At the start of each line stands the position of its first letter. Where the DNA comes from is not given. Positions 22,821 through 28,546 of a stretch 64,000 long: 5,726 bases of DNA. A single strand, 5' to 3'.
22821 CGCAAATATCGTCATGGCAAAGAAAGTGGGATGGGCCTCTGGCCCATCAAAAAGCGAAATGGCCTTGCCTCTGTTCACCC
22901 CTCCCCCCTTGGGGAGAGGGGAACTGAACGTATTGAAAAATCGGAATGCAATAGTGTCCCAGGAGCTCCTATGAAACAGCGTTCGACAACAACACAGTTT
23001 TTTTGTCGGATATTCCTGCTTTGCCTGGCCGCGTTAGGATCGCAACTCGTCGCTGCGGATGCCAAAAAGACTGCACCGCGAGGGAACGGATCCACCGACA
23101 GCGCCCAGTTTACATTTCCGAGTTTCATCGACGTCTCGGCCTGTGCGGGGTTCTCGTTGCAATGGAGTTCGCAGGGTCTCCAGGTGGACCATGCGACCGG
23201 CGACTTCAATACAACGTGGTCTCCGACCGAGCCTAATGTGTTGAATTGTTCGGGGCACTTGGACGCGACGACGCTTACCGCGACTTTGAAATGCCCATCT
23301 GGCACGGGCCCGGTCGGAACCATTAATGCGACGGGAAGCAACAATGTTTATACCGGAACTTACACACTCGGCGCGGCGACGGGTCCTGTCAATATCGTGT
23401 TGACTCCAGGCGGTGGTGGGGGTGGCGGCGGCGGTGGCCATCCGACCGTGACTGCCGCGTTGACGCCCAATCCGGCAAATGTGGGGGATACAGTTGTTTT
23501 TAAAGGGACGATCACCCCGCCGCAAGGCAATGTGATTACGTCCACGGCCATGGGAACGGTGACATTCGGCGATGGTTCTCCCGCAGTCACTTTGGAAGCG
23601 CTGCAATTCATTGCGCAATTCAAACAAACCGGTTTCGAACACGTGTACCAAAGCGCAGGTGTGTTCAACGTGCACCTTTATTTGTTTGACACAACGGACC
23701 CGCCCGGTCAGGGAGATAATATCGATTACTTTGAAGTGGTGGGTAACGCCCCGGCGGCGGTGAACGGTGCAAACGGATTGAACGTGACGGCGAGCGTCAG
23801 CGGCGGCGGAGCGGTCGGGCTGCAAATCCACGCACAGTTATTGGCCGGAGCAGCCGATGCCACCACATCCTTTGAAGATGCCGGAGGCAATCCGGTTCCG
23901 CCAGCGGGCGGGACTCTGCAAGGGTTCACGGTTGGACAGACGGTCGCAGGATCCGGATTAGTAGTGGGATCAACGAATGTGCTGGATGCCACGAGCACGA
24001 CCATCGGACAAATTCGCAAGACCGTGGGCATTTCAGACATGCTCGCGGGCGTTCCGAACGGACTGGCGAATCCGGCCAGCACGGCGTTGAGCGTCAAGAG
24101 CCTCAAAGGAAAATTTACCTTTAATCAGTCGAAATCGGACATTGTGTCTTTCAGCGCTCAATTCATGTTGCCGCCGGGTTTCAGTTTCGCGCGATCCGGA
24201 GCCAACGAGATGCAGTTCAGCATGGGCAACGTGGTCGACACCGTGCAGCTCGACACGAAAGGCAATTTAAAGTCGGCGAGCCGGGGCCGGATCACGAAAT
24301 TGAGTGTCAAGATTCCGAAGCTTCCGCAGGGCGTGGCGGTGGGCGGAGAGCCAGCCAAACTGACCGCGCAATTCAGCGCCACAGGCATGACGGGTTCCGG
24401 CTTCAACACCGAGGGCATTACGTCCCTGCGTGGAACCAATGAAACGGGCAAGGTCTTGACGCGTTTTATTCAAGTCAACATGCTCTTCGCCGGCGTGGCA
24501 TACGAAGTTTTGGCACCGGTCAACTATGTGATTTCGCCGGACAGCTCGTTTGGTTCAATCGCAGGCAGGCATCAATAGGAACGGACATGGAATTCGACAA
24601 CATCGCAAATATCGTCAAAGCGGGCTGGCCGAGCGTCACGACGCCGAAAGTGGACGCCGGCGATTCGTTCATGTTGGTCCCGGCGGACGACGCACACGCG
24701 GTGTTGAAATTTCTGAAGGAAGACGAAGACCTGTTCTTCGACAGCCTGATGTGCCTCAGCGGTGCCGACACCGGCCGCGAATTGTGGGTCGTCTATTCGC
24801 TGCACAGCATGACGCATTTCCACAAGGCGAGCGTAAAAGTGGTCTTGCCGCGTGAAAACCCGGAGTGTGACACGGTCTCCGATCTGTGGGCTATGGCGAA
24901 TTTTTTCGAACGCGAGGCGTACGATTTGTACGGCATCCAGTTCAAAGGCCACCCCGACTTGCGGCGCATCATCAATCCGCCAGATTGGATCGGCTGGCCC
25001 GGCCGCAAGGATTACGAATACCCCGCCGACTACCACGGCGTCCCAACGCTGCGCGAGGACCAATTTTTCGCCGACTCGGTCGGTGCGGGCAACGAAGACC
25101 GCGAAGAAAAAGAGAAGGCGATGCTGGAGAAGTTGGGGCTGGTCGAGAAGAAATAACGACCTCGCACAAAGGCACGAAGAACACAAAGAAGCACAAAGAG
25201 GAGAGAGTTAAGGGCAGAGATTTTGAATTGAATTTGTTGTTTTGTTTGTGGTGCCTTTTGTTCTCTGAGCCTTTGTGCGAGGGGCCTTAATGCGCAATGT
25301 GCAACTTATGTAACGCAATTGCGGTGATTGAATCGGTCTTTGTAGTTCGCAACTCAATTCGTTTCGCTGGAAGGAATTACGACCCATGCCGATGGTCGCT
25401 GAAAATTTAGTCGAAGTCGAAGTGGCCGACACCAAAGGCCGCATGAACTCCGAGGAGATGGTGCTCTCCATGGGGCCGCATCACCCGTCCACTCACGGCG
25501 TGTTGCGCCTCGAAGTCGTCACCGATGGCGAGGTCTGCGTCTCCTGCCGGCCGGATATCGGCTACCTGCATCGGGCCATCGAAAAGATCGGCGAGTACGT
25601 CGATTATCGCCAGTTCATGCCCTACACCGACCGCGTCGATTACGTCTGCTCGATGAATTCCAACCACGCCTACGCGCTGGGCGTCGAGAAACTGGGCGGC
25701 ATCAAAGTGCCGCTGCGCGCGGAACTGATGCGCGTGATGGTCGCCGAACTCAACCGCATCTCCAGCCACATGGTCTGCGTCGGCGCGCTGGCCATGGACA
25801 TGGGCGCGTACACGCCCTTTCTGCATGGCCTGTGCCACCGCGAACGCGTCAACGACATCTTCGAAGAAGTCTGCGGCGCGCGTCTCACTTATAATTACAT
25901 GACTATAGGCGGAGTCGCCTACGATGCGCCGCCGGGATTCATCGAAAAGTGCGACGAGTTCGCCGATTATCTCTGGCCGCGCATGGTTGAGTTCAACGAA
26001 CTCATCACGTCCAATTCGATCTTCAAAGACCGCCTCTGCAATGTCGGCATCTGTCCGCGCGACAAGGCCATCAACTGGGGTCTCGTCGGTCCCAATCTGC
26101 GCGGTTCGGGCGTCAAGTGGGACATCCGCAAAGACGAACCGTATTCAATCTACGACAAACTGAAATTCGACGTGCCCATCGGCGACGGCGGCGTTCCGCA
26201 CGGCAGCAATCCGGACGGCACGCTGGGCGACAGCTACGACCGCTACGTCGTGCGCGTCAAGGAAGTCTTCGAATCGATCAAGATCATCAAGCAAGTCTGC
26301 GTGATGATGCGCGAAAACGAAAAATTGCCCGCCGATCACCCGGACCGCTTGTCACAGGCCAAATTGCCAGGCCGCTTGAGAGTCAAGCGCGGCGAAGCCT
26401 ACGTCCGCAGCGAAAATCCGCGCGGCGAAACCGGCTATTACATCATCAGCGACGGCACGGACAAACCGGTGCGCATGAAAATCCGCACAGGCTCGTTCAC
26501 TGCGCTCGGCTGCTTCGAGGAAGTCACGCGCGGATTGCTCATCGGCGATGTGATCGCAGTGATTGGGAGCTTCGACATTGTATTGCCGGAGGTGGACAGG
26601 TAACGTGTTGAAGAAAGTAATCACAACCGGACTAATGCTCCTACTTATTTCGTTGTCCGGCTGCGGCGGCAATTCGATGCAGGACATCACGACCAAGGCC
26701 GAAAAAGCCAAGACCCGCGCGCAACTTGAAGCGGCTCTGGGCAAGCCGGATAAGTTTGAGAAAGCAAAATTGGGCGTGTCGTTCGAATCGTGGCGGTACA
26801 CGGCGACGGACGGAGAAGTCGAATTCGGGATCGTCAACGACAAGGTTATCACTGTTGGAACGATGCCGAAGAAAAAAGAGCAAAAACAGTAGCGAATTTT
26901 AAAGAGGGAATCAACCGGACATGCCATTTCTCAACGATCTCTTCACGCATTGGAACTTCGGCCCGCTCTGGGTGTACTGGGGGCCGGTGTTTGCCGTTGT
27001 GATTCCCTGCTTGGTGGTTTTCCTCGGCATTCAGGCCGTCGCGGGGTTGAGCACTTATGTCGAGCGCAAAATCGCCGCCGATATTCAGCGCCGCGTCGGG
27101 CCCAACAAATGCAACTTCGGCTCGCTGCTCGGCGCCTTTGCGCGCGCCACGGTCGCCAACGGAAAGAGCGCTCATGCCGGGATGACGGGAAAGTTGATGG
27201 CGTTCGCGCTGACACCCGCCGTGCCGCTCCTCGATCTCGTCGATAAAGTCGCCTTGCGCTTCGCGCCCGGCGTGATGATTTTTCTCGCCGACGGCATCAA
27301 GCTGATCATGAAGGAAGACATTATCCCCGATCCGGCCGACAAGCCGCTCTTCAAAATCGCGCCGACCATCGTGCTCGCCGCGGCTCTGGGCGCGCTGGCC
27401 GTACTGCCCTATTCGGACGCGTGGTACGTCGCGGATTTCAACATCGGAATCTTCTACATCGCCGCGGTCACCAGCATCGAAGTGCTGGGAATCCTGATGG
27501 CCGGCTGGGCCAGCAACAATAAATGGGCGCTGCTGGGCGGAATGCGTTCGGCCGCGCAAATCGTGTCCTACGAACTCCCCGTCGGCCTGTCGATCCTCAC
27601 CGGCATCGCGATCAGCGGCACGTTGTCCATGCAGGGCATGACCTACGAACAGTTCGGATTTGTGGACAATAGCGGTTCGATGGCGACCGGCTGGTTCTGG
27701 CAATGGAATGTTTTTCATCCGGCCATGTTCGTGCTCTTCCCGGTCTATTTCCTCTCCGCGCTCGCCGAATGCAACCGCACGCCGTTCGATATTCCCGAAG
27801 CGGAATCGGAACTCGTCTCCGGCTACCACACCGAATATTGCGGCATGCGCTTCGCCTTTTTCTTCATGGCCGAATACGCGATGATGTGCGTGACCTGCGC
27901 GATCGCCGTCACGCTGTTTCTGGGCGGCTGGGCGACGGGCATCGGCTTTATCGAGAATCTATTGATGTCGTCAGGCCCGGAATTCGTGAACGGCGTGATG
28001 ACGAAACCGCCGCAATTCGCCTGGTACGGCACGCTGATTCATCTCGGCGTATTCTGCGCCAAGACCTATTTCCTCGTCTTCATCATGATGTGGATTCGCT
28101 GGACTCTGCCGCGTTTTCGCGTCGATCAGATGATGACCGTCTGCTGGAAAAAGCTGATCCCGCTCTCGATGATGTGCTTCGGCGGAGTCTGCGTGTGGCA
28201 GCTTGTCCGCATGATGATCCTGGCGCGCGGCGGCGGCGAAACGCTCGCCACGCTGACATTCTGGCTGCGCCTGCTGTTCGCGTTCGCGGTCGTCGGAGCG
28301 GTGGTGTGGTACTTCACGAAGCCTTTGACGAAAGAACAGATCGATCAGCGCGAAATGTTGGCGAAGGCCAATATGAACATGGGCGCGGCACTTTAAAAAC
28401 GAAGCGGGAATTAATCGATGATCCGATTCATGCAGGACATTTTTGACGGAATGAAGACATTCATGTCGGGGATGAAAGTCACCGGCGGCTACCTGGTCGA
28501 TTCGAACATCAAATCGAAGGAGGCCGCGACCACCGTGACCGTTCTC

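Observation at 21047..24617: Secreted PKD-like protein gene inside the nuo operon, tandemly duplicated together with the first 31 nt of nuoC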

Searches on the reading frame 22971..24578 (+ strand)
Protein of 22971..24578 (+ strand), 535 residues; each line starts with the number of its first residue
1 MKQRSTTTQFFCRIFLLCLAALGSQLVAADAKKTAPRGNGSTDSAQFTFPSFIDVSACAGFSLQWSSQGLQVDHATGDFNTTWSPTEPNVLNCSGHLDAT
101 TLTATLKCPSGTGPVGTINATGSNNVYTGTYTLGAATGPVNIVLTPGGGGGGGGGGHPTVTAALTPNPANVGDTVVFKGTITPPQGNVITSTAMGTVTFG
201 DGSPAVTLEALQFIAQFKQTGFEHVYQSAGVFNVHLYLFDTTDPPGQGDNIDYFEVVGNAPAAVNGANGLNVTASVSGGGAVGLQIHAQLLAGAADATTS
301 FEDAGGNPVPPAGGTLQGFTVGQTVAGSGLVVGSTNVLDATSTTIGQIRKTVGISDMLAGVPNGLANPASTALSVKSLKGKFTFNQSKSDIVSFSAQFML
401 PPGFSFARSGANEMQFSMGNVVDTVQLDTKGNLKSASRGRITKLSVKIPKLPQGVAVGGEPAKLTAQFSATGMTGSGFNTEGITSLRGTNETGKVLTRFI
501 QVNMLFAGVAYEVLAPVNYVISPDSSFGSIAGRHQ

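Call 7: search_protein_families(library=pfam, proteins=[window:22971-24578:+], max_evalue=0.01)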
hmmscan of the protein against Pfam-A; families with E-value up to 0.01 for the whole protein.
window:22971-24578:+ (535 aa): 2 families
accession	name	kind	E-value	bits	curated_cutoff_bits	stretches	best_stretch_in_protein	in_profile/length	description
PF00801.26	PKD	-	0.00059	20.2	23.5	1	162-241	4-68/80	PKD domain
PF18911.6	PKD_4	-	0.00098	19.6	27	1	158-244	4-74/85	PKD domain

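Call 8: search_protein_families(library=ncbifam, proteins=[window:22971-24578:+], max_evalue=0.1)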
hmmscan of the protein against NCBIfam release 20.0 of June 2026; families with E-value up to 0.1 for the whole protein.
window:22971-24578:+ (535 aa): 0 families

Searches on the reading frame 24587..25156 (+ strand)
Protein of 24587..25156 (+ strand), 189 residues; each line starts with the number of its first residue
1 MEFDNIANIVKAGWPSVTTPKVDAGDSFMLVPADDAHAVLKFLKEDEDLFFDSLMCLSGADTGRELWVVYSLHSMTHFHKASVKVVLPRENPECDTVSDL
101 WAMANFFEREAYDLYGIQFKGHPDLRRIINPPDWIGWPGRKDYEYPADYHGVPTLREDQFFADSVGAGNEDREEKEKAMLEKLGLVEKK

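Call 7: search_protein_families(library=pfam, proteins=[window:24587-25156:+], max_evalue=0.01)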
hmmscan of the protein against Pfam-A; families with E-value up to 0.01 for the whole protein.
window:24587-25156:+ (189 aa): 1 family
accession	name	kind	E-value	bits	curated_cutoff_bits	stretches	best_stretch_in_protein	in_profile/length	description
PF00329.25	Complex1_30kDa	-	5.5e-38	130.7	22.5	1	31-146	3-121/124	Respiratory-chain NADH dehydrogenase, 30 Kd subunit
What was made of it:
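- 24587..25156 (+): nuoC (complete). Pfam Complex1_30kDa, E 5.5e-38 (call 7).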

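Call 8: search_protein_families(library=ncbifam, proteins=[window:24587-25156:+], max_evalue=0.1)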
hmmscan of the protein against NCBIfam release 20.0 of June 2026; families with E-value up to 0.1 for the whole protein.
window:24587-25156:+ (189 aa): 17 families
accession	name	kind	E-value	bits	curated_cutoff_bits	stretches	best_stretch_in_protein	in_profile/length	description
NF005832.0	PRK07735.1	equivalog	4.5e-33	115.1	431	1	32-144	312-424/430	NADH-quinone oxidoreductase subunit C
TIGR01961.1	NuoC_fam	subfamily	2.4e-32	112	122.45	1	33-144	7-119/122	NADH (or F420H2) dehydrogenase, subunit C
NF005856.0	PRK07785.1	equivalog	1.3e-30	107.1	224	1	17-149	92-231/246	NADH-quinone oxidoreductase subunit C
NF009141.0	PRK12494.1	equivalog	3.3e-26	92.2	175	1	48-149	62-169/175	NAD(P)H-quinone oxidoreductase subunit J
NF040611.1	F420_dehyd_FpoC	exception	1.7e-25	89.8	220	1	31-144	33-147/158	F420H2 dehydrogenase subunit FpoC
NF004735.0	PRK06074.2-2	equivalog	9.2e-25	87.4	176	1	31-144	33-147/158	NADH-quinone oxidoreductase subunit C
NF009808.0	PRK13292.1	equivalog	1.7e-24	85.7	1156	1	30-151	252-381/791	NADH-quinone oxidoreductase subunit B/C/D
NF004733.0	PRK06074.1-5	equivalog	3.6e-24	85.6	225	1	12-144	16-150/203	NADH-quinone oxidoreductase subunit C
NF004730.0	PRK06074.1-1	equivalog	3.9e-23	82.3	193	1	22-143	25-156/200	NADH-quinone oxidoreductase subunit C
NF006304.0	PRK08491.1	equivalog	8.5e-22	78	228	1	21-145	53-176/263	NADH-quinone oxidoreductase subunit C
NF004737.0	PRK06074.2-4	equivalog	6.8e-21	74.8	144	1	37-145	21-126/150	NADH-quinone oxidoreductase subunit C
NF008728.0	PRK11742.1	equivalog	7.9e-20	70.7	840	1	65-147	94-176/598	NADH-quinone oxidoreductase subunit C/D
NF004732.0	PRK06074.1-4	equivalog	2.1e-17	63.7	376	1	67-144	118-196/250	NADH-quinone oxidoreductase subunit C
NF004736.0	PRK06074.2-3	equivalog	6.6e-16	58.5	239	1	30-144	45-158/183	NADH-quinone oxidoreductase subunit C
NF004731.0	PRK06074.1-3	equivalog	3.8e-14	53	303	1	38-144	38-146/207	NADH-quinone oxidoreductase subunit C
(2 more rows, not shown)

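Call 60: find_related_loci(query=window:24587-25156:+, collection=genome_contigs, flank=6000)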
Query window:24587-25156:+ (189 aa) in genome_contigs; peptide patterns used: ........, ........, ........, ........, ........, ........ (x = any residue, [..] = any of these).
66 stretches matched a pattern; 5 encode a relative of the query (tblastn E <= 1e-3); 5 distinct loci.
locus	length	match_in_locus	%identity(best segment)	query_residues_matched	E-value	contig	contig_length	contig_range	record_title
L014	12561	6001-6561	86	1-187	9e-115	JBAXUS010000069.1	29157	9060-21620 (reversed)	MAG: Planctomycetota bacterium isolate ELA667 MAG667_69, whole genome shotgun sequence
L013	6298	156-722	85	1-189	1e-113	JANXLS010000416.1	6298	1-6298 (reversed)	MAG: Planctomycetota bacterium isolate 336R_concoct_248_sub 336R_k141_821549, whole genome shotgun sequence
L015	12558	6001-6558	80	1-186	1e-104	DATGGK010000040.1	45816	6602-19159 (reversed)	MAG TPA_asm: Planctomycetota bacterium isolate SMAG_U9752 k141_296590, whole genome shotgun sequence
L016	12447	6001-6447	44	5-152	2e-42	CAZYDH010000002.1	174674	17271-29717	MAG TPA_asm: uncultured bacterium isolate SRP077602_co7_146 genome assembly, contig: NODE_127_length_174674_cov_62.56860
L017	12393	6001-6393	42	37-166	9e-26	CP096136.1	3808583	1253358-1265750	MAG: Flavobacterium sp. JAD_PAG50586_2 chromosome, complete genome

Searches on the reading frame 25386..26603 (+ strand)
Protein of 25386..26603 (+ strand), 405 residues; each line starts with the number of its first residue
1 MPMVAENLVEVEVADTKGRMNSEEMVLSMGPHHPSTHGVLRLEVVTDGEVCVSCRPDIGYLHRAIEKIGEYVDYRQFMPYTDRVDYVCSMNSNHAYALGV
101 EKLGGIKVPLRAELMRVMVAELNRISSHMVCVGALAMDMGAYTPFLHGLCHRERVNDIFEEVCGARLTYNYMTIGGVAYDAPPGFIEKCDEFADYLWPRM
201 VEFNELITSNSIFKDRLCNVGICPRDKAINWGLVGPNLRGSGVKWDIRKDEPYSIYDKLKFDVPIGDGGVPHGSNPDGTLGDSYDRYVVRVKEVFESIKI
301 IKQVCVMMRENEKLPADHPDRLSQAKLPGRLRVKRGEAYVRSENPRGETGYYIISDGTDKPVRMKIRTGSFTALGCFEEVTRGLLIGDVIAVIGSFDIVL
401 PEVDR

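Call 7: search_protein_families(library=pfam, proteins=[window:25386-26603:+], max_evalue=0.01)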
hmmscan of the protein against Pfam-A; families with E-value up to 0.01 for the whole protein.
window:25386-26603:+ (405 aa): 2 families
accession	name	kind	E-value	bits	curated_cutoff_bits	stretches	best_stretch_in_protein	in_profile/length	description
PF00346.24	Complex1_49kDa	-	1.8e-85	286.8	24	1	138-405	1-271/271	Respiratory-chain NADH dehydrogenase, 49 Kd subunit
PF00374.24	NiFeSe_Hases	-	0.0012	18.4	25.8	1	63-130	1-68/508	Nickel-dependent hydrogenase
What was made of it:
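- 25386..26603 (+): nuoD. Pfam Complex1_49kDa, E 2e-85 (call 7).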

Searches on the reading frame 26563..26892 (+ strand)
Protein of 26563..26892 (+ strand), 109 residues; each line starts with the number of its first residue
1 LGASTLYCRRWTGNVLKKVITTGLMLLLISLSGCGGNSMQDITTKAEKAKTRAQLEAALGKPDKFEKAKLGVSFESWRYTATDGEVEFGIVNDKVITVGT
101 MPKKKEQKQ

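Call 7: search_protein_families(library=pfam, proteins=[window:26563-26892:+], max_evalue=0.01)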
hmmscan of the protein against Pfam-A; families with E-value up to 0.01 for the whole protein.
window:26563-26892:+ (109 aa): 0 families
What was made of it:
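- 26605..26892 (+): Small lipoprotein gene (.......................) between nuoD and nuoH. It is a second exported product of the cluster and is conserved even in the genome that lacks X. No Pfam family (call 7).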

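Call 8: search_protein_families(library=ncbifam, proteins=[window:26563-26892:+], max_evalue=0.1)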
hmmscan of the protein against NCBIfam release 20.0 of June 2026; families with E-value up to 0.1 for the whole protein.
window:26563-26892:+ (109 aa): 2 families
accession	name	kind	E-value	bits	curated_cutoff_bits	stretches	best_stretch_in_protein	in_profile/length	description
NF058647.1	lipo_LytA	equivalog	0.0074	16.5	110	1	16-54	1-38/107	acidic lipoprotein LytA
NF052321.1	LP_Lmo2079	subfamily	0.03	13.6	150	0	17-51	3-37/354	Lmo2079 family surface lipoprotein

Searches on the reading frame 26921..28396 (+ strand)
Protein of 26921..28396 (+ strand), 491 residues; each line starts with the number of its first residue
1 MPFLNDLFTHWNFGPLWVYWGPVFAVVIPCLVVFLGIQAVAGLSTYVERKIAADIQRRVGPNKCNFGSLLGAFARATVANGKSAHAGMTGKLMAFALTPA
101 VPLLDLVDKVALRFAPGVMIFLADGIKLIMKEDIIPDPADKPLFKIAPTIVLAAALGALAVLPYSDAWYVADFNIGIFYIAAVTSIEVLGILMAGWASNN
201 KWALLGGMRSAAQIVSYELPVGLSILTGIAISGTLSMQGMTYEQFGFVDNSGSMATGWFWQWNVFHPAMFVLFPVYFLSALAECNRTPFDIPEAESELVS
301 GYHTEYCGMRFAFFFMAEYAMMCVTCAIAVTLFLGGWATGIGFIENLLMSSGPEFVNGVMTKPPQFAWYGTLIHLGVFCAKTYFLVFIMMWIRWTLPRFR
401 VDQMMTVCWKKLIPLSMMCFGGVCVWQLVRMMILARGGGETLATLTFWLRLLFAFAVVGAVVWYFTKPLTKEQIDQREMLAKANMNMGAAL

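Call 7: search_protein_families(library=pfam, proteins=[window:26921-28396:+], max_evalue=0.01)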
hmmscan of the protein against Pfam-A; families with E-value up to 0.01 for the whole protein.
window:26921-28396:+ (491 aa): 1 family
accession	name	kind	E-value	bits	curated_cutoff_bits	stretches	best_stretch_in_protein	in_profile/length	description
PF00146.26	NADHdh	-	2.2e-102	342.9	27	2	113-419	31-293/298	NADH dehydrogenase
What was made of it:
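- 26921..28396 (+): nuoH (491 aa, enlarged). Pfam NADHdh, E 2e-102 (call 7).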
